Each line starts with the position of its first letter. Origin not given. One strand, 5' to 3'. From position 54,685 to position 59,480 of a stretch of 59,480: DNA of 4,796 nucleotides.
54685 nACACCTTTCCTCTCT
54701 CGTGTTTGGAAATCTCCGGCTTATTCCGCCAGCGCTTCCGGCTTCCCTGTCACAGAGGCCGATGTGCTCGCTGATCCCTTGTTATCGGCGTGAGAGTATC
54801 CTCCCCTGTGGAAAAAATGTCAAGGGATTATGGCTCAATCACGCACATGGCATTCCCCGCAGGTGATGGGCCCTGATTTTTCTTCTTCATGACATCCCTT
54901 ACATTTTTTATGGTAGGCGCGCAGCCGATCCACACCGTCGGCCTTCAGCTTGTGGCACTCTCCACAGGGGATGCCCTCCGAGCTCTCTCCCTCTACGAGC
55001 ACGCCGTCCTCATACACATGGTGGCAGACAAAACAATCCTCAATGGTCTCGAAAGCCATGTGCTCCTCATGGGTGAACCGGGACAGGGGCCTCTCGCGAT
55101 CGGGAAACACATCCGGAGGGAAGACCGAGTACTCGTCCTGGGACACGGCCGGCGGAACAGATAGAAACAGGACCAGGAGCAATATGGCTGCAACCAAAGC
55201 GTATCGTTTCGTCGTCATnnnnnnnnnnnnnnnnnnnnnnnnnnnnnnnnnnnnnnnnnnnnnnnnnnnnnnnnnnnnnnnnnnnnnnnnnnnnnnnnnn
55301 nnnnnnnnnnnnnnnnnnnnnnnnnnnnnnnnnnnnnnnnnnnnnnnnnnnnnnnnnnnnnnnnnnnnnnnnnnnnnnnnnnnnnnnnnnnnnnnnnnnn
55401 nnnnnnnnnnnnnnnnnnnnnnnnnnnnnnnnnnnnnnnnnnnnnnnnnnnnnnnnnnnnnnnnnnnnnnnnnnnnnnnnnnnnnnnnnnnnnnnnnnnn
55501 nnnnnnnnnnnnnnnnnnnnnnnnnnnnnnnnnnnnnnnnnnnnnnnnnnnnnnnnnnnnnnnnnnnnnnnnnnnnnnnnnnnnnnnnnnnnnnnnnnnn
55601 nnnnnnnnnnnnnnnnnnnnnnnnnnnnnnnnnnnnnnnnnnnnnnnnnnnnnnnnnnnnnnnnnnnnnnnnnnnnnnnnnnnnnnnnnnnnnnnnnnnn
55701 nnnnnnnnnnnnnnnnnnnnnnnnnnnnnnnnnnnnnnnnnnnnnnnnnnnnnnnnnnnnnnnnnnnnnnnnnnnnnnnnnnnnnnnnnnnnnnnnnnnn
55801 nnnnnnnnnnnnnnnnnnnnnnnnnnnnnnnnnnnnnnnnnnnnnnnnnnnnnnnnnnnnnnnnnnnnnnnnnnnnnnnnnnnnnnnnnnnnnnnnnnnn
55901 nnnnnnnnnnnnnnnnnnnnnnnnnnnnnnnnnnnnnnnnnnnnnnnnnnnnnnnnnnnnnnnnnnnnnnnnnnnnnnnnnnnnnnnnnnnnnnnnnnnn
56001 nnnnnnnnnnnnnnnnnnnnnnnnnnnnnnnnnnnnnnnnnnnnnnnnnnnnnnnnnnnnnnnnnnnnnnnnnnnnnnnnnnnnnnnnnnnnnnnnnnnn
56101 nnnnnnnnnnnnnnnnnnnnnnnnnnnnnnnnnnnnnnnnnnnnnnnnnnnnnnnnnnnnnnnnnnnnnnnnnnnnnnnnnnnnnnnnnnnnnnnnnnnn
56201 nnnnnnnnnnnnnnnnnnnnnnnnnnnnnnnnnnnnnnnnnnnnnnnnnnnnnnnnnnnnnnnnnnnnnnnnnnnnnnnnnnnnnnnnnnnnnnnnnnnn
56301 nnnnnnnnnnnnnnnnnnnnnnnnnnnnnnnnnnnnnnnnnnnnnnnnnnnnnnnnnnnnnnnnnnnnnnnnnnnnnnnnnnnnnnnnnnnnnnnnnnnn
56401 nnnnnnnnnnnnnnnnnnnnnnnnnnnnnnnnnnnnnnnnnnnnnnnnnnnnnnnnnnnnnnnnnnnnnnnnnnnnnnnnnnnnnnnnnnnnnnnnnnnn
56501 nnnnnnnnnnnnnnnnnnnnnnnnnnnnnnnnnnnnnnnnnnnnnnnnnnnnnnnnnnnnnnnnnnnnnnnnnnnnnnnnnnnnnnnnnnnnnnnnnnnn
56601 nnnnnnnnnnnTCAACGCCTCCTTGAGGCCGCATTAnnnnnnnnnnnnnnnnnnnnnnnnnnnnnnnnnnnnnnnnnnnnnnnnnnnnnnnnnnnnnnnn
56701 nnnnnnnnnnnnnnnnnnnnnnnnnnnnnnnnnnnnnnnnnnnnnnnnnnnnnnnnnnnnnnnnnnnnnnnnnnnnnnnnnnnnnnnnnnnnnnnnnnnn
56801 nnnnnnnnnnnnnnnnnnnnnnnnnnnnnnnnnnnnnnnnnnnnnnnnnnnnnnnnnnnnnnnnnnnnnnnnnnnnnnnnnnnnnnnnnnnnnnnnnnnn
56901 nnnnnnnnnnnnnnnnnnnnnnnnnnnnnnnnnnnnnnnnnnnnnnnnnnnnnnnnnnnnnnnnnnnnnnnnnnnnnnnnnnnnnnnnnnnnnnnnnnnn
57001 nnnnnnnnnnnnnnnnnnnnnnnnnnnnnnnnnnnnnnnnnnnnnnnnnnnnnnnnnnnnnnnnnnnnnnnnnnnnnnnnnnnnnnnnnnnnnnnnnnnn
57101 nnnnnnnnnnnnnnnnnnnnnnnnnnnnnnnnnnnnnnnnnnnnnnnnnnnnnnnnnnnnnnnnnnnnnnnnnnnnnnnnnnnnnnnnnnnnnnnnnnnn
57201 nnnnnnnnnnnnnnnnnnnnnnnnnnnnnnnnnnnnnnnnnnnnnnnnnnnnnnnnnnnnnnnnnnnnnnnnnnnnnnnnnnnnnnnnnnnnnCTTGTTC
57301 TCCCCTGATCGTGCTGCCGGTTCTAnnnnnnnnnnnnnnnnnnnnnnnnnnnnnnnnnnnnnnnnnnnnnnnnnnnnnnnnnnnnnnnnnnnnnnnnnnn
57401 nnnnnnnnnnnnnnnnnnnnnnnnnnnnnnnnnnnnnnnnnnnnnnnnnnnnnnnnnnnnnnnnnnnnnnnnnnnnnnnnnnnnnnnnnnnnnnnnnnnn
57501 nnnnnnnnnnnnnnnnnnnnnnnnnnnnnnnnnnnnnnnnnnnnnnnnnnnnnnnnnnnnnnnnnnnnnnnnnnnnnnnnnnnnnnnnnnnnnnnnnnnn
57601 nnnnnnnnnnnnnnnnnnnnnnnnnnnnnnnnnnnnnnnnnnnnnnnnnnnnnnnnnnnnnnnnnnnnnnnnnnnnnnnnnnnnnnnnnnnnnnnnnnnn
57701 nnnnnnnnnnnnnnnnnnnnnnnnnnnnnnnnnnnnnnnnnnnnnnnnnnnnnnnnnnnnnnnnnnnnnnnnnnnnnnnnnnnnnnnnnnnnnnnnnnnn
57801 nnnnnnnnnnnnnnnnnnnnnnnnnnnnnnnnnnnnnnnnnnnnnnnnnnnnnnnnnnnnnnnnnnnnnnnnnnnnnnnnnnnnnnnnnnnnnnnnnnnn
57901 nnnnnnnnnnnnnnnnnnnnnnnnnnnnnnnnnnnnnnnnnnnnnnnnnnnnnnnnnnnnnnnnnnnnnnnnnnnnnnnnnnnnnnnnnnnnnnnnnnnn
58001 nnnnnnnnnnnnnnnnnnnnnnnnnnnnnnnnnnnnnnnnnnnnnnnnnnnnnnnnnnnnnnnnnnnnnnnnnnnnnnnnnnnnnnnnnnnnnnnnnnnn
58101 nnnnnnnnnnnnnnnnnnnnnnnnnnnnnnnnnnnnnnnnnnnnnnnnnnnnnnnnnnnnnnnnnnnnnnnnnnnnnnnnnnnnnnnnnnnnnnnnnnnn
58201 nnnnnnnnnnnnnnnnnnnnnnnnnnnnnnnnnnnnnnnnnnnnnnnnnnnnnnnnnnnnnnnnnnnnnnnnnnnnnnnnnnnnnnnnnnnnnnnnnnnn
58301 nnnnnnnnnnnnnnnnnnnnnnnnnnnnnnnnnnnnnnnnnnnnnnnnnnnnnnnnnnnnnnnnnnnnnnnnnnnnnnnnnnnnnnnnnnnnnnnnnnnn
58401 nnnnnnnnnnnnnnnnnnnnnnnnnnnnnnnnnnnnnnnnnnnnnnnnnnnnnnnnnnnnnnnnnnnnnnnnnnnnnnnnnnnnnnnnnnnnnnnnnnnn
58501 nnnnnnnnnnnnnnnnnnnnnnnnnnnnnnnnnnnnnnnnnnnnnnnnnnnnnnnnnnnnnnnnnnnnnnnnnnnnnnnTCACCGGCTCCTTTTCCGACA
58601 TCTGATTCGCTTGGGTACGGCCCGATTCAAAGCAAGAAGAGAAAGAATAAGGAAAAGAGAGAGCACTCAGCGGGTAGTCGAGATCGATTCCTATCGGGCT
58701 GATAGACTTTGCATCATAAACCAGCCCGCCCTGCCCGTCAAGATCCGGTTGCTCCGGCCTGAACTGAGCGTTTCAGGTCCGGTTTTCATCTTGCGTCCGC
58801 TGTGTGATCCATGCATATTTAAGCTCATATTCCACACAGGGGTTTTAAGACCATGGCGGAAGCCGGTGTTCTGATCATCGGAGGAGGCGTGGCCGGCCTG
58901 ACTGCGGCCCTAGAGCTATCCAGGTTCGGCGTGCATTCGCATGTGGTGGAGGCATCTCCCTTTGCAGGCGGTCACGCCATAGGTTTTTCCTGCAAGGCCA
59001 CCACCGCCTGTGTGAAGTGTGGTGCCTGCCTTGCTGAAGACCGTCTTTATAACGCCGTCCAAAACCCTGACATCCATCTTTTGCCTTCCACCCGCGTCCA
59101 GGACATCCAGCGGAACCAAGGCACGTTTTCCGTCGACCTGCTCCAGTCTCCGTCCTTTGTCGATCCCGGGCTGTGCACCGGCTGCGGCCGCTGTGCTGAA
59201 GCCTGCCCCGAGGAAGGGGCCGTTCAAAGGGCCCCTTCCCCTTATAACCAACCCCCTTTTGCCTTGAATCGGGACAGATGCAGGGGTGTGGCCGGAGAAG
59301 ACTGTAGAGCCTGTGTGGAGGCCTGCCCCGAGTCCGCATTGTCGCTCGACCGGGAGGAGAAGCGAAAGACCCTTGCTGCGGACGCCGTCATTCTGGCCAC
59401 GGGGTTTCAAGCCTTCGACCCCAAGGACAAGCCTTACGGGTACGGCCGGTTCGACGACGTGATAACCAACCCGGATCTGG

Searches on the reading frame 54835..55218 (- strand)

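Call 5: search_protein_families(library=pfam, proteins=[window:54835-55218:-], max_evalue=0.01)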
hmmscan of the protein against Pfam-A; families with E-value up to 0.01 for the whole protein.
window:54835-55218:- (127 aa): 2 families
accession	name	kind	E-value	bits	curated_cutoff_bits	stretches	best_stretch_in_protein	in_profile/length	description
PF02085.21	Cytochrom_CIII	-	4.5e-10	40.2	22.9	1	46-124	21-101/101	Class III cytochrome C family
PF14522.11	Cytochrome_C7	-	0.0079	16.4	24.8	0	48-111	3-67/67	Cytochrome c7 and related cytochrome c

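Call 6: search_protein_families(library=ncbifam, proteins=[window:54835-55218:-], max_evalue=0.01)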
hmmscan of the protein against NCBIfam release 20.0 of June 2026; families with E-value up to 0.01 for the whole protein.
window:54835-55218:- (127 aa): 4 families
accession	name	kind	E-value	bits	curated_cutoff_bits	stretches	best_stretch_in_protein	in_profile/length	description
NF045722.1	c3_cytochr_TmcA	equivalog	6.3e-41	139.2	114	1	4-125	4-125/125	acidic tetraheme cytochrome c3 TmcA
NF045713.1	CxxCH_16_HmcA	equivalog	2.6e-07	29.6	400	1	49-125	158-253/541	sulfate respiration complex hexadecaheme cytochrome HmcA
NF043011.1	CytC7_Geobact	equivalog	4.9e-07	30.2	120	1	85-124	47-88/89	cytochrome c7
NF041781.1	mnquin_red_QrcA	equivalog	2.4e-05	24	180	1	30-73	16-57/174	menaquinone reductase multiheme cytochrome c subunit QrcA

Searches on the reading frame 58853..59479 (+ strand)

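Call 5: search_protein_families(library=pfam, proteins=[window:58853-59479:+], max_evalue=0.01)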
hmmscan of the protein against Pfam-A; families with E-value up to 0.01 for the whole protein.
window:58853-59479:+ (209 aa): 29 families (the best 25 are shown)
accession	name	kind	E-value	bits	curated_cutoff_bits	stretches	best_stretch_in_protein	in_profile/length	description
PF12838.12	Fer4_7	-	1.2e-12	48.5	27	3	108-161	2-51/52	4Fe-4S dicluster domain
PF12837.12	Fer4_6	-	1.4e-11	44.2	25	2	103-123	4-23/24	4Fe-4S binding domain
PF00037.32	Fer4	-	1.6e-10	40.8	21.1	1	103-120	3-20/24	4Fe-4S binding domain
PF07992.20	Pyr_redox_2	-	7.3e-10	39.2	26.1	1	6-190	3-114/291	Pyridine nucleotide-disulphide oxidoreductase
PF12797.12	Fer4_2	-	1.5e-08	34.5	24.5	2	102-120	4-22/22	4Fe-4S binding domain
PF13187.11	Fer4_9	-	1.7e-08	34.8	27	1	108-162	2-51/52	4Fe-4S dicluster domain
PF01266.30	DAO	-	3.4e-08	33.9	27.9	1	6-48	2-44/353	FAD dependent oxidoreductase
PF13183.11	Fer4_8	-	5.4e-08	33.7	27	1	51-120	3-66/68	4Fe-4S dicluster domain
PF00890.30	FAD_binding_2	-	6.1e-07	29.4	20.4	1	6-42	2-38/414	FAD binding domain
PF13450.12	NAD_binding_8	-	2.5e-06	28.1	21.9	1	8-42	1-35/68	NAD(P)-binding Rossmann-like domain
PF13237.11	Fer4_10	-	4.3e-06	27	25.5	1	103-159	4-53/53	4Fe-4S dicluster domain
PF01494.25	FAD_binding_3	-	6.4e-06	26.1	22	1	4-34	2-32/349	FAD binding domain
PF13484.11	Fer4_16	-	6.5e-06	27.3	30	1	150-173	4-29/66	4Fe-4S double cluster binding domain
PF12831.13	FAD_oxidored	-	1.4e-05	25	27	1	6-42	2-38/416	FAD dependent oxidoreductase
PF13738.12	Pyr_redox_3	-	2.1e-05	24.3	30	0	7-34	1-29/305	Pyridine nucleotide-disulphide oxidoreductase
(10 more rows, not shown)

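Call 6: search_protein_families(library=ncbifam, proteins=[window:58853-59479:+], max_evalue=0.01)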
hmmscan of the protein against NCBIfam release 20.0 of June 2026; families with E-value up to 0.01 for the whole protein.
window:58853-59479:+ (209 aa): 99 families (the best 25 are shown)
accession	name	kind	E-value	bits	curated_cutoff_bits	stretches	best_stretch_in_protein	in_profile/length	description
NF040770.1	hetero_SS_HdrA2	exception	1.5e-36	125.9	1100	1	4-208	140-351/777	CoB-CoM heterodisulfide reductase HdrA2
NF041778.1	hetero_SS_HdrA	equivalog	6e-35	120.3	1400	1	6-207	145-360/771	ferredoxin:CoB-CoM heterodisulfide reductase subunit HdrA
NF041891.1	hdrA_Methbact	equivalog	3.3e-34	118.2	1300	1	5-209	135-349/762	ferredoxin:CoB-CoM heterodisulfide reductase subunit HdrA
TIGR03467.1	HpnE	equivalog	1.1e-11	44.7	283.05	1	6-54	1-49/430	hydroxysqualene dehydroxylase HpnE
NF005560.0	PRK07233.1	equivalog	1.7e-07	30.4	252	1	6-48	3-45/435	hypothetical protein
NF041087.1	bile_acid_BaiCD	equivalog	3.8e-07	28.6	825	1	6-42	383-419/642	bile acid Fe-S flavoenzyme BaiCD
NF058577.1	FdxA_fam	equivalog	8.2e-07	29.1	65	1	102-121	32-51/52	4Fe-4S ferredoxin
NF042909.1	FMH_DH_FwdF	exception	9.9e-07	28.2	375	1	99-174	218-285/336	tungsten-dependent formylmethanofuran dehydrogenase subunit FwdF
NF009410.0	PRK12771.1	subfamily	3.1e-06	26.1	516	1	6-40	141-175/566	NAD(P)-binding protein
NF004832.0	PRK06184.1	subfamily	4.1e-06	25.8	476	1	4-46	7-51/506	hypothetical protein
NF005313.0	PRK06847.1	subfamily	4.3e-06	25.9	372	1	5-37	6-38/375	hypothetical protein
NF004780.0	PRK06126.1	subfamily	5.8e-06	24.9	445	1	3-36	8-41/552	hypothetical protein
TIGR00402.1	napF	equivalog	9e-06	25.7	102.2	1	107-167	36-88/149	ferredoxin-type protein NapF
NF045637.1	carotdesatCrtDProt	equivalog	9.2e-06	24.4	580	1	6-44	1-39/485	1-hydroxycarotenoid 3,4-desaturase CrtD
TIGR02733.1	desat_CrtD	equivalog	1.2e-05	24.2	549.7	1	5-49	3-47/492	C-3',4' desaturase CrtD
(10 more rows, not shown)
